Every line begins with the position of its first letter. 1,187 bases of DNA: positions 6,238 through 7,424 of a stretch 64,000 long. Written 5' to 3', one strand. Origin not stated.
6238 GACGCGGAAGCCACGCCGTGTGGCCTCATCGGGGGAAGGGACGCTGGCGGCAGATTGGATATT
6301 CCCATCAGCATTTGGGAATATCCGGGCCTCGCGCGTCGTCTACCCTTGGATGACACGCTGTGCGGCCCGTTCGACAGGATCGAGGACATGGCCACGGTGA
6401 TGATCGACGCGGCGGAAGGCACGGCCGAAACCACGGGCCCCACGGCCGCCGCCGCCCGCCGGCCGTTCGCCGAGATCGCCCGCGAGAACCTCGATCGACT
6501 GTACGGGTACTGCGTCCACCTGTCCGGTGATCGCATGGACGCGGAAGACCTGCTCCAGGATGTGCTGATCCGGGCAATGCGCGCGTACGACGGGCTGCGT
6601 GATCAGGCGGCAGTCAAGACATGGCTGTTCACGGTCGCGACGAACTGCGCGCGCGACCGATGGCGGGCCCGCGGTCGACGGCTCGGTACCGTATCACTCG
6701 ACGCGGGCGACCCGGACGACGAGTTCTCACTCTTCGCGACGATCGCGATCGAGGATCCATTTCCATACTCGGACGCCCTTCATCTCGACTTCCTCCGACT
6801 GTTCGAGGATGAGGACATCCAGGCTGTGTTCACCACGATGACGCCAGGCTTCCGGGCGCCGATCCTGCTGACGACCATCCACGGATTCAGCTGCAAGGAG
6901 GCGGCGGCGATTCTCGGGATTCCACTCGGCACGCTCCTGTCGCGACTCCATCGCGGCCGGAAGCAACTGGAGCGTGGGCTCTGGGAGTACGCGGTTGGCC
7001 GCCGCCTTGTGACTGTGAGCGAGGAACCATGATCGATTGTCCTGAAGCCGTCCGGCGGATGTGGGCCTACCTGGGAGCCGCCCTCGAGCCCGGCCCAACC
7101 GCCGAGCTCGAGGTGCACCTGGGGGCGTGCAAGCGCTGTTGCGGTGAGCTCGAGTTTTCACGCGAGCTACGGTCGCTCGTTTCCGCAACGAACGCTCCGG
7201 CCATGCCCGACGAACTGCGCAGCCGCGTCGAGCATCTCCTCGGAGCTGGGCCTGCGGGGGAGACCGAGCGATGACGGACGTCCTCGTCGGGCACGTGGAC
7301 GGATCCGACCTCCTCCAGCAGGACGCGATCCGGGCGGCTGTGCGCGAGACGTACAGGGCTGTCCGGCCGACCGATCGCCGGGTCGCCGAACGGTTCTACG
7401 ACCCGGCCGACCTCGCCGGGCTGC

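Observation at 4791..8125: Self-contained ECF/ZAS module driving OsmC plus two atypical ArsM-like methyltransferases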

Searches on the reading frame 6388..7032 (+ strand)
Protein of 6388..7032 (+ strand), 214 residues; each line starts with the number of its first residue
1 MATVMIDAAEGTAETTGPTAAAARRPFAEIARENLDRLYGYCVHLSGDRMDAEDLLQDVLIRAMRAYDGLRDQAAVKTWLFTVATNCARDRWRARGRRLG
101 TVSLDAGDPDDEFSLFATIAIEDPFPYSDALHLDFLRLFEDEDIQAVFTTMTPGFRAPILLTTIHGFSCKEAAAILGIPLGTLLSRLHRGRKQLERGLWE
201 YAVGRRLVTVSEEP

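Call 5: search_protein_families(library=pfam, proteins=[window:6388-7029:+], max_evalue=0.01)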
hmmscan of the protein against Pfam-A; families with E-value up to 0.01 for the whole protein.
seq(214 aa): 6 families
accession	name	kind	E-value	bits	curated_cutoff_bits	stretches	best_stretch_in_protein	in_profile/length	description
PF04542.20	Sigma70_r2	-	2.1e-17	63.1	24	1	32-98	3-71/71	Sigma-70 region 2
PF08281.18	Sigma70_r4_2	-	8.1e-09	35.4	25.7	1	143-194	3-54/54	Sigma-70, region 4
PF22233.2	PhyR_sigma-like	-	0.00017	21.8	27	1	150-179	3-32/50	Response regulator PhyR, sigma-like domain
PF04545.22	Sigma70_r4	-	0.0017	18.3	24.1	1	150-194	4-48/50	Sigma-70, region 4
PF22029.2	PhyR_sigma2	-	0.0019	18.7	27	1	41-83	11-53/55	Sigma2 domain of PhyR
PF02954.25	HTH_8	-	0.0031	17.6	22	0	165-187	17-39/42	Bacterial regulatory protein, Fis family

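Call 6: search_protein_families(library=ncbifam, proteins=[window:6388-7029:+], max_evalue=0.01)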
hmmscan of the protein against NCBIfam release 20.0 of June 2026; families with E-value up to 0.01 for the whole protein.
seq(214 aa): 79 families (the best 25 are shown)
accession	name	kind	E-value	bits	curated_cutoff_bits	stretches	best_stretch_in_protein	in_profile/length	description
TIGR02947.1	SigH_actino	hypoth_equivalog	2.9e-26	92.3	251.55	1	23-207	9-188/193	RNA polymerase sigma-70 factor, TIGR02947 family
NF007229.0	PRK09647.1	equivalog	6.7e-26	91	265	1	7-199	26-203/220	RNA polymerase sigma factor SigE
NF007223.0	PRK09641.1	equivalog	6.4e-23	81.6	209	1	24-198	17-184/187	RNA polymerase sigma factor SigW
NF007225.0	PRK09643.1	equivalog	6.4e-23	81.5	190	1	21-201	23-185/204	RNA polymerase sigma factor SigM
NF007227.0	PRK09645.1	subfamily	1.6e-22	80.2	202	1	20-203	8-175/177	sigma-70 family RNA polymerase sigma factor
NF009185.0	PRK12533.1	equivalog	3.8e-22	79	248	1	12-200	16-195/231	RNA polymerase sigma factor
NF006089.0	PRK08241.1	subfamily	4.8e-22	78.5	240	1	12-196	9-202/343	RNA polymerase subunit sigma-70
NF009164.0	PRK12511.1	equivalog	1.3e-21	76.9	185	2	143-195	104-156/182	RNA polymerase sigma factor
TIGR02983.1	SigE-fam_strep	subfamily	6.4e-21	74.9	141.55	2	23-97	4-78/162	SigE family RNA polymerase sigma factor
TIGR02948.1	SigW_bacill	equivalog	1.5e-20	74.1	243.1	1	23-198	16-184/187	RNA polymerase sigma factor SigW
NF009171.0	PRK12518.1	equivalog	3.3e-20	72.7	208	1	24-197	26-183/191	RNA polymerase sigma factor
NF007216.0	PRK09638.1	equivalog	8e-20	71.3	194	2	27-97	20-90/180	RNA polymerase sigma factor SigY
NF009170.0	PRK12517.1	subfamily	1.3e-19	70.4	197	1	24-197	22-175/188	RNA polymerase sigma factor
TIGR02937.1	sigma70-ECF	superfamily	5.1e-19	68.5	42.9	1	27-196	3-163/165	sigma-70 family RNA polymerase sigma factor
TIGR02950.1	SigM_subfam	subfamily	9.3e-19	67.8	147.95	1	29-196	4-156/159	RNA polymerase sigma factor, SigM family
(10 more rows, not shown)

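Call 72: find_related_loci(query=A2, collection=metagenome_contigs, flank=4500)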
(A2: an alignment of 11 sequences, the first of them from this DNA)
Query A2 (214 aa) in metagenome_contigs; peptide patterns used: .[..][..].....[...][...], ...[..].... (x = any residue, [..] = any of these).
600 stretches matched a pattern (row limit reached: there are more); 535 encode a relative of the query (tblastn E <= 1e-3); the best 80 are kept; 80 distinct loci.
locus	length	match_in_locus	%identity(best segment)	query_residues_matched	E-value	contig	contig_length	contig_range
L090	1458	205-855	86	1-214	9e-134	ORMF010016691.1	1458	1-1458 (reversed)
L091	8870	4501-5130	81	1-213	2e-112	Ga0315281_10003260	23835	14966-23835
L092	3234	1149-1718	83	24-213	2e-110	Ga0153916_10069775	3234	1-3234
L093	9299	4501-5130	75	1-213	3e-106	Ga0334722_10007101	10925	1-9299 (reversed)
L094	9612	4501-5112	77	10-213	3e-104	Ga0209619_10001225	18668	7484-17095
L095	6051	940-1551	77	10-213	3e-104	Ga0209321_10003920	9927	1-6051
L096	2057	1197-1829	68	1-214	3e-95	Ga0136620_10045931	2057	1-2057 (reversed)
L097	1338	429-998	71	25-214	6e-98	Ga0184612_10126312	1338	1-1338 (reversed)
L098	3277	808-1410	70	18-214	7e-92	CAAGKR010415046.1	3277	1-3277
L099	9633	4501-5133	67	1-214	1e-89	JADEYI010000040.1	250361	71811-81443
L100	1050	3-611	68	12-214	1e-97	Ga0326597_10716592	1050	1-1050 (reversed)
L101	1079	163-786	66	12-213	2e-96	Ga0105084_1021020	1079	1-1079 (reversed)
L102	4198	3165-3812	65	1-213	5e-89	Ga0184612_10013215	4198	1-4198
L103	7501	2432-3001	71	25-214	4e-89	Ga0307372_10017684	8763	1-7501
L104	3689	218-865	65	1-213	2e-89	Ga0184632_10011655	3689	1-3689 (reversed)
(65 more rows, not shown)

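Call 82: search_solved_structures(query=window:6388-7032:+, max_evalue=1e-8, show_alignments=1)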
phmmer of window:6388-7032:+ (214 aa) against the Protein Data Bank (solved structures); distinct sequences matched with E-value up to 1e-8: 15.
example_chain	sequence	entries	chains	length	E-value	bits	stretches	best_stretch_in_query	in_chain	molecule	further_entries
9m9d_F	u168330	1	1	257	2.8e-21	79.6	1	7-195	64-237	ECF RNA polymerase sigma factor SigE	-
9m9e_F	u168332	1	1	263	3.1e-21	79.5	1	7-195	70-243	ECF RNA polymerase sigma factor SigE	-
9m98_F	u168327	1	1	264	3.1e-21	79.5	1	7-195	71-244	ECF RNA polymerase sigma factor SigE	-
6jcy_F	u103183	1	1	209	8.1e-21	78.1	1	17-198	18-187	ECF RNA polymerase sigma factor SigH,ECF RNA polymerase sigma factor SigE,ECF RNA polymera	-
5zx2_F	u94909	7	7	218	3.8e-20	75.9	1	17-199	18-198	ECF RNA polymerase sigma factor SigH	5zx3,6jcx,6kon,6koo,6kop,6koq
5wuq_A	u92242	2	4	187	1.1e-15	61.4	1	26-198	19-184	ECF RNA polymerase sigma factor SigW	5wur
6in7_B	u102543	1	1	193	3.1e-14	56.6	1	25-198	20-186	RNA polymerase sigma-H factor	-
8z6g_B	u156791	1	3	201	3.1e-14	56.6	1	25-198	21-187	RNA polymerase sigma factor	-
1or7_A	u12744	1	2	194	1.3e-13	54.6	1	51-196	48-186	RNA polymerase sigma-E factor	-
6jbq_F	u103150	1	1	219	1.9e-13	54.1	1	51-196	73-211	ECF RNA polymerase sigma-E factor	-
5uxx_A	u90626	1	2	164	3.3e-13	53.3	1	36-196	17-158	RNA polymerase sigma factor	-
5fgm_A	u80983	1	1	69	7.4e-12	48.9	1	138-202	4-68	ECF RNA polymerase sigma factor SigR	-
6dv9_F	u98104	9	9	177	3.4e-11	46.7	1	17-203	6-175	ECF RNA polymerase sigma factor SigL | RNA polymerase sigma factor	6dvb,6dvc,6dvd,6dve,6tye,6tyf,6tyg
7qh5_A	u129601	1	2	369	9e-11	45.3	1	21-196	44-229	RNA polymerase sigma factor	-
4cxf_A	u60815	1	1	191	2.9e-10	43.7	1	43-195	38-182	RNA POLYMERASE SIGMA FACTOR CNRH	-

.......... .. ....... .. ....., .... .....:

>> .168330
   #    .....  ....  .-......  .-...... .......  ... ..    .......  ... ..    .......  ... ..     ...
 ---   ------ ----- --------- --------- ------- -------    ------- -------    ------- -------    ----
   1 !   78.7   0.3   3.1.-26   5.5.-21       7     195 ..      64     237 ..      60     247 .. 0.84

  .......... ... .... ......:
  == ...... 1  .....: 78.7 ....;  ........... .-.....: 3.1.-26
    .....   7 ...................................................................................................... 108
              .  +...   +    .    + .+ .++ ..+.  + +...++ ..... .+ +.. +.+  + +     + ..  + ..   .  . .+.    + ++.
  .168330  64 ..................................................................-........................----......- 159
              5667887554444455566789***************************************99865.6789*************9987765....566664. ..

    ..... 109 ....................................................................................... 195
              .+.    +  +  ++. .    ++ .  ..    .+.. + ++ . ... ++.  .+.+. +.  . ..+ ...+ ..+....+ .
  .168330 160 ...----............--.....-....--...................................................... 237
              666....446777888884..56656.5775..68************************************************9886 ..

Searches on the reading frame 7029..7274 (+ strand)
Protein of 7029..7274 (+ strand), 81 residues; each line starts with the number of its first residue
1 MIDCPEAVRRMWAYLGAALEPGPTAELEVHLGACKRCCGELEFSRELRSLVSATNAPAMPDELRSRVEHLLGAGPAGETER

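Call 5: search_protein_families(library=pfam, proteins=[window:7029-7274:+], max_evalue=0.01)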
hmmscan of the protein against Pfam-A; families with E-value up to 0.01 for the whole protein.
window:7029-7274:+ (81 aa): 1 family
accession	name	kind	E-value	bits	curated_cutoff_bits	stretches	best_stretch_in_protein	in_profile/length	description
PF13490.11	zf-HC2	-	7.3e-06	26.4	22.2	1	4-37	1-34/35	Putative zinc-finger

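Call 6: search_protein_families(library=ncbifam, proteins=[window:7029-7274:+], max_evalue=0.01)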
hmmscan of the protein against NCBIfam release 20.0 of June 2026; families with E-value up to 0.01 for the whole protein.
window:7029-7274:+ (81 aa): 3 families
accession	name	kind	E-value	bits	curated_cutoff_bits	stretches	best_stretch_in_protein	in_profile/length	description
TIGR03988.1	antisig_RsrA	equivalog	3.4e-12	46.3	62.5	1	3-69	1-68/77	mycothiol system anti-sigma-R factor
NF052375.1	antisigma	equivalog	6.7e-06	26.3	100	1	13-75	4-66/217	anti-sigma factor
NF052368.1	antisigmaE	subfamily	0.00026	20.7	50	1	1-37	1-37/48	anti-sigma factor family protein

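Call 81: search_solved_structures(query=window:7029-7274:+, max_evalue=10, show_alignments=3)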
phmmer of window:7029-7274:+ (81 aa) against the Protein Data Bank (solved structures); distinct sequences matched with E-value up to 10: 1.
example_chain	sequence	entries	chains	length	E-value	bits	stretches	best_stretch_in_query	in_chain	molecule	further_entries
5wuq_C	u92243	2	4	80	0.72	13.5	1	3-62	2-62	Anti-sigma-W factor RsiW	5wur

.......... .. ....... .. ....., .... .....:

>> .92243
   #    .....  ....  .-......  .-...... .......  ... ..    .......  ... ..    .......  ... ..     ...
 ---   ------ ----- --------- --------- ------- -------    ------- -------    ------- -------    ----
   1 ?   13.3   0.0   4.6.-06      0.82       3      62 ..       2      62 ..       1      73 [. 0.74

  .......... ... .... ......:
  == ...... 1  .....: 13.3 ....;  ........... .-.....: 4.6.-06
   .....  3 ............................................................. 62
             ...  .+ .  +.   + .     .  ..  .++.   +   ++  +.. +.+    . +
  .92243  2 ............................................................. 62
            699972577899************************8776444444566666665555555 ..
